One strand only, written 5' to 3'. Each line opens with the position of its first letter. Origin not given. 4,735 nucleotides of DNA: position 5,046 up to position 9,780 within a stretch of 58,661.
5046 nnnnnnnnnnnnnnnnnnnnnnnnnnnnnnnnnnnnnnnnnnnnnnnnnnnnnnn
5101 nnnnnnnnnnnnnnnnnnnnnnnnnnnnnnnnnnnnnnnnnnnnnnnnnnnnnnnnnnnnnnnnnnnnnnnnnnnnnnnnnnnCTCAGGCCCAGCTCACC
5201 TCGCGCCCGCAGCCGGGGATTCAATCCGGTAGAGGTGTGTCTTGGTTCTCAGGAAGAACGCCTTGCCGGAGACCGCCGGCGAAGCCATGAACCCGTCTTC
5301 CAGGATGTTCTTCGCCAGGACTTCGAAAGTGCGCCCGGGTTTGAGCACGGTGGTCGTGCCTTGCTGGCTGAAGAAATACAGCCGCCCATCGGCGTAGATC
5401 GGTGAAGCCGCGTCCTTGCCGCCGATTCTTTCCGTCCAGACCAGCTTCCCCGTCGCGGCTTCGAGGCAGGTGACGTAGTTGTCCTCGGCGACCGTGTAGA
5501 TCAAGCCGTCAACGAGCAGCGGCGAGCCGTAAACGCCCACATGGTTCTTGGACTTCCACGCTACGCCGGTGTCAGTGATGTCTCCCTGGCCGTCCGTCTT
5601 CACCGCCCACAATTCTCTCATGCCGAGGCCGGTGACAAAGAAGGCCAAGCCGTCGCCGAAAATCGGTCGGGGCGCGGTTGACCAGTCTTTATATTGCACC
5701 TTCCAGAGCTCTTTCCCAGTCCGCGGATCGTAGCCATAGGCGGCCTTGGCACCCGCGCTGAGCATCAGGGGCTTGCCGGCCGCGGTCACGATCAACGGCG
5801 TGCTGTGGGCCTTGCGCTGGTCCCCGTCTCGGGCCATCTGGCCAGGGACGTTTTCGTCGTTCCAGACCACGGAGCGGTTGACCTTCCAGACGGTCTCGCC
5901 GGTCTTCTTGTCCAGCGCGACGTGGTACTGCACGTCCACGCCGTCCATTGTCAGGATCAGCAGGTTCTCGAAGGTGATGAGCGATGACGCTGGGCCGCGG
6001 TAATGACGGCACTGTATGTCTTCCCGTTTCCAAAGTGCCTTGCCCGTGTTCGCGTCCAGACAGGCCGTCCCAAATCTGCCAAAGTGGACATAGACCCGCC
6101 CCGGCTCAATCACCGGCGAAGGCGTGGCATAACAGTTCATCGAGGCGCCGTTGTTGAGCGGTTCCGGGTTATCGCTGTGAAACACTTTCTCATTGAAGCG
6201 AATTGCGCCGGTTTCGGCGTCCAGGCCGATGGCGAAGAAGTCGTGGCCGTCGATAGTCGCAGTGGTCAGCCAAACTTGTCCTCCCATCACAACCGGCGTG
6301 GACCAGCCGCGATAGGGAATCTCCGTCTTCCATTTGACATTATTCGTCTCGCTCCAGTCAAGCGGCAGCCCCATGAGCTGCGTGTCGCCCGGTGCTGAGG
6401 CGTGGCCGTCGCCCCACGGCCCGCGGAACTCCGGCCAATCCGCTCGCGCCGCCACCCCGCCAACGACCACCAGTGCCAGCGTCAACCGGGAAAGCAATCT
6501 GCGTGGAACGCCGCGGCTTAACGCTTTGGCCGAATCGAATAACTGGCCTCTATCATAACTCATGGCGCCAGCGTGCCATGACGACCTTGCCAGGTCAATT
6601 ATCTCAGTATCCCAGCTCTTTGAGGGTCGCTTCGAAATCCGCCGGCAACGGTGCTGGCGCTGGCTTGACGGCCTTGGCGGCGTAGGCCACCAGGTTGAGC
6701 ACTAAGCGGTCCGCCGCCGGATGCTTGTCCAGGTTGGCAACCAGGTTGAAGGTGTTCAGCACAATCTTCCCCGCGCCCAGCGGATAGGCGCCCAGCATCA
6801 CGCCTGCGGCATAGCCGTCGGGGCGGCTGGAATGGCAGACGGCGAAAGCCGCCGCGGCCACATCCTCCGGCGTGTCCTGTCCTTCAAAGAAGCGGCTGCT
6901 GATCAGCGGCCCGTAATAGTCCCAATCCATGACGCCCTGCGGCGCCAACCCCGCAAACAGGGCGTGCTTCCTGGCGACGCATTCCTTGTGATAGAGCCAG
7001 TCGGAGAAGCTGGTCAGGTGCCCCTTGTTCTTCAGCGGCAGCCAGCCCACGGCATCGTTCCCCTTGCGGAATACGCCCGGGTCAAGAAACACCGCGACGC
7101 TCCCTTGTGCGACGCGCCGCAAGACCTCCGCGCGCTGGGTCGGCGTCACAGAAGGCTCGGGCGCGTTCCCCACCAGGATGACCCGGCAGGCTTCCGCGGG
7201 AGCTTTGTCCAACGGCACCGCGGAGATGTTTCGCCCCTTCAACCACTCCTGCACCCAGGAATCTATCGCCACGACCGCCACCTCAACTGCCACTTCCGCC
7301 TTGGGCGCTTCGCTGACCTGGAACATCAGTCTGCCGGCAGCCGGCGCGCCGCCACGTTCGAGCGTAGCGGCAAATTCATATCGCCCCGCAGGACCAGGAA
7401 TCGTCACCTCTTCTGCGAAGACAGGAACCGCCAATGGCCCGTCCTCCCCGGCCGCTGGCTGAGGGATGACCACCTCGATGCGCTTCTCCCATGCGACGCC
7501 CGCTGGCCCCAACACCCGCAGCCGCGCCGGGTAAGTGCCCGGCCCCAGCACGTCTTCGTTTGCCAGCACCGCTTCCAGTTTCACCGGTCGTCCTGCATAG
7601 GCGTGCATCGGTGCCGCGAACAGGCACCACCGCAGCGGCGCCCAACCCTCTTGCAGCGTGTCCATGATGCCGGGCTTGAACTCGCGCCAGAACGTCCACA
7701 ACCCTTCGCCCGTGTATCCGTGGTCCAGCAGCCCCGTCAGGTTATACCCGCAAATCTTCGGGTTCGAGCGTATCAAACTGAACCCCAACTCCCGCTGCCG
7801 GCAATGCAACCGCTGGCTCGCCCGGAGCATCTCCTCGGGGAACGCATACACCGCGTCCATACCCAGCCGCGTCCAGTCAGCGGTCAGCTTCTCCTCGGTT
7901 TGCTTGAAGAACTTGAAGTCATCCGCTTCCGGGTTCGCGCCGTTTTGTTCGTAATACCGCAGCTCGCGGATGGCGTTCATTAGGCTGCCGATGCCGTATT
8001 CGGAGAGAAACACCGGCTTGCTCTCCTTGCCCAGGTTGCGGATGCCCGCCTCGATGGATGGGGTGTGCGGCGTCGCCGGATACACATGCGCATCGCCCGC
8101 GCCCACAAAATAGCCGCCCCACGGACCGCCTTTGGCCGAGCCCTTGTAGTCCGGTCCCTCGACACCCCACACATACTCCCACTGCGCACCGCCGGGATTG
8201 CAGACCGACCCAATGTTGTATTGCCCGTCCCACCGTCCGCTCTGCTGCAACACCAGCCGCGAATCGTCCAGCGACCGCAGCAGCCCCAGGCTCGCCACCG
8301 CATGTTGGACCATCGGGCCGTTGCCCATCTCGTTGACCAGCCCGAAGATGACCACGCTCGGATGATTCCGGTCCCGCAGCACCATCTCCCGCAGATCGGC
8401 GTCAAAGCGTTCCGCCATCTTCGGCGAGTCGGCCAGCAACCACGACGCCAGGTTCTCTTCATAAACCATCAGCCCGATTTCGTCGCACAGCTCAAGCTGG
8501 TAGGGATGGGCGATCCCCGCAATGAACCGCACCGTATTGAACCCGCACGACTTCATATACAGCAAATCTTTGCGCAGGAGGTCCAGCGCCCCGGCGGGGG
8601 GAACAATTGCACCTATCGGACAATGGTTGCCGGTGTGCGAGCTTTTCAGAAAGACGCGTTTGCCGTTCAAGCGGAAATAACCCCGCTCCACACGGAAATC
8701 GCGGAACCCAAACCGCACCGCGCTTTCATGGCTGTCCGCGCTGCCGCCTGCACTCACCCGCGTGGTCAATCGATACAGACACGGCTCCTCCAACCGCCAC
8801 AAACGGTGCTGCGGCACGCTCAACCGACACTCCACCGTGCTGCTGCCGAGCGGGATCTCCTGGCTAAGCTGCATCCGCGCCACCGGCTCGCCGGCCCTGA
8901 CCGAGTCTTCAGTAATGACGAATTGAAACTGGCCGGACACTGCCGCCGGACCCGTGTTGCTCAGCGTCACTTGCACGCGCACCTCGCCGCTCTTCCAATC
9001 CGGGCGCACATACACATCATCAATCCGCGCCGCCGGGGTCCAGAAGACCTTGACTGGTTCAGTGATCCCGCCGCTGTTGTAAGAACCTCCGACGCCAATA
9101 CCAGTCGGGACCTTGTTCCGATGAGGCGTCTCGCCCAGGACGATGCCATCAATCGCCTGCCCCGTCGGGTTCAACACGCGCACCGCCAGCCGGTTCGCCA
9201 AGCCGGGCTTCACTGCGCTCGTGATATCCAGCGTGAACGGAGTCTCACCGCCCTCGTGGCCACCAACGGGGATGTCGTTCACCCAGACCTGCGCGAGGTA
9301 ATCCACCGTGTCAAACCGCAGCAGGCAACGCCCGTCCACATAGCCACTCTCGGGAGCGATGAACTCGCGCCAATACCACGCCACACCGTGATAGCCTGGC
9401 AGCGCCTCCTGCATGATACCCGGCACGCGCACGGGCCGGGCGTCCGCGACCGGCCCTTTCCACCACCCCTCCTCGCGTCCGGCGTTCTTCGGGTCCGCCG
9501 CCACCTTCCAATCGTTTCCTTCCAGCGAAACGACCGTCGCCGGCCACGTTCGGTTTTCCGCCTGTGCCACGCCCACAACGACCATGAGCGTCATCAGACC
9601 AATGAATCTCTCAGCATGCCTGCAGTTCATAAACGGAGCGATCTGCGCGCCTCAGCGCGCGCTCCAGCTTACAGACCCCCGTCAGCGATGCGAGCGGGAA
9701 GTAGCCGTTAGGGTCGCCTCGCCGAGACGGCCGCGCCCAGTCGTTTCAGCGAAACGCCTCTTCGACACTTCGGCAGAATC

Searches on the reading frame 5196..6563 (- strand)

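Call 8: search_protein_families(library=pfam, proteins=[window:5196-6563:-], max_evalue=0.001)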
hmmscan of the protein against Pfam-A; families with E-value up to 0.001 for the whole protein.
window:5196-6563:- (455 aa): 3 families
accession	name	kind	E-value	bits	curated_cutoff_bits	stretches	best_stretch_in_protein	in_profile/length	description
PF13360.13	PQQ_2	-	1.5e-25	90.7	27.6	3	216-447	7-222/233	Outer membrane protein assembly factor BamB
PF01011.28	PQQ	-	1.3e-12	47.7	26.7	1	338-385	43-90/595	Glucose/ethanol/alcohol dehydrogenase, beta-propeller domain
PF13570.13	Beta-prop_ACSF4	-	3.2e-12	46.9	133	1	273-437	29-189/329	Beta-alanine-activating enzyme, beta-propeller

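Call 26: search_protein_families(library=ncbifam, proteins=[window:5196-6563:-], max_evalue=0.01)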
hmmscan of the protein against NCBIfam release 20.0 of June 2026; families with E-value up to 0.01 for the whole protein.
window:5196-6563:- (455 aa): 6 families
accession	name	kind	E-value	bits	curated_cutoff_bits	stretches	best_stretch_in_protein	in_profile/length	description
TIGR03300.1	assembly_YfgL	equivalog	3.5e-12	45.7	285.2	1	276-408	158-295/377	outer membrane protein assembly factor BamB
TIGR04528.1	acido_non_PQQ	subfamily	2.4e-11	43.1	650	2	167-249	404-478/493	acido-empty-quinoprotein group A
TIGR03075.1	PQQ_enz_alc_DH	subfamily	5.1e-10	38.6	480.05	3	149-289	64-197/530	PQQ-dependent dehydrogenase, methanol/ethanol family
NF008351.0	PRK11138.1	equivalog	6.4e-10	38.1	423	1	337-404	105-172/394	outer membrane protein assembly factor BamB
NF053615.1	SerThrKinAfsKStmc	equivalog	7.7e-07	28.1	1300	1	150-400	570-792/809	protein serine/threonine kinase AfsK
TIGR03074.1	PQQ_membr_DH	subfamily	0.00035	18.5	832.65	0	343-402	204-764/783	membrane-bound PQQ-dependent dehydrogenase, glucose/quinate/shikimate family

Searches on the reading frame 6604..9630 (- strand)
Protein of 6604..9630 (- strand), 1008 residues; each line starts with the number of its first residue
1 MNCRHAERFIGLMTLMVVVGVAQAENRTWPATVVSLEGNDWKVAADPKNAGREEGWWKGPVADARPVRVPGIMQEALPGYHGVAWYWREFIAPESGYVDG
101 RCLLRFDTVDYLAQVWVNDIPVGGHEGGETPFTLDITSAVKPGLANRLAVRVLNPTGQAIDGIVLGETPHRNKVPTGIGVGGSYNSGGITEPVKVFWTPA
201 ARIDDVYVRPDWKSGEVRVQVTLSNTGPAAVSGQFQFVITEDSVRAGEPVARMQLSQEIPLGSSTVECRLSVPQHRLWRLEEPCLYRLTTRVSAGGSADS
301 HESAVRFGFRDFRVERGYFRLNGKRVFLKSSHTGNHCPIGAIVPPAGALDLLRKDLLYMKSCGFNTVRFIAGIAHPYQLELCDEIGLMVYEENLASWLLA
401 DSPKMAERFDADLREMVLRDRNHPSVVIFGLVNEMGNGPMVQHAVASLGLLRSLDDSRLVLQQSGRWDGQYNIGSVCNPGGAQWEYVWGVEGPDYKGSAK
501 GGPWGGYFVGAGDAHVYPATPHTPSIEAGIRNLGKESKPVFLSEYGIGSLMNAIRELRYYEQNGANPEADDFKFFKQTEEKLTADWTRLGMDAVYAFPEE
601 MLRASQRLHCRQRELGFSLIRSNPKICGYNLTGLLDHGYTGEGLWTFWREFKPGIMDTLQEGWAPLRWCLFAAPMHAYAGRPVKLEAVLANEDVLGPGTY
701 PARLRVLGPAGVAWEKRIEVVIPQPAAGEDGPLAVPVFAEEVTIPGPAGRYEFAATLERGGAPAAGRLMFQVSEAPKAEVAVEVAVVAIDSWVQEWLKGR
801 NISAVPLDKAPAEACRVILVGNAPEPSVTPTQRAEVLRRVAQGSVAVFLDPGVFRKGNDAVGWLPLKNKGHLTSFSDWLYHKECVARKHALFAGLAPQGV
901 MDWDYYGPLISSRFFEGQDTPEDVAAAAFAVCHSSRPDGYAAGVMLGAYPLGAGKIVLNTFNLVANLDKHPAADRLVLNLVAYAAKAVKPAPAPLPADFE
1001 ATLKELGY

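Call 7: search_protein_families(library=pfam, proteins=[window:6604-9630:-], max_evalue=0.001)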
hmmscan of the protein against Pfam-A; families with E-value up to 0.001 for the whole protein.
window:6604-9630:- (1008 aa): 4 families
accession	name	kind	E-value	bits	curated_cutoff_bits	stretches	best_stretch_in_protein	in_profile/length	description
PF02837.24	Glyco_hydro_2_N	-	3.9e-15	56.6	28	1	35-167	3-144/169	Glycosyl hydrolases family 2, sugar binding domain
PF02836.23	Glyco_hydro_2_C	-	6e-15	55.6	21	1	313-468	2-166/302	Glycosyl hydrolases family 2, TIM barrel domain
PF00703.27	Glyco_hydro_2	-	4.7e-11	43.9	23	1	201-310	1-109/109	Glycosyl hydrolases family 2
PF22666.2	Glyco_hydro_2_N2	-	1.7e-05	25.4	27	1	85-158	51-123/167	Glycosyl hydrolase 2 galactose-binding domain-like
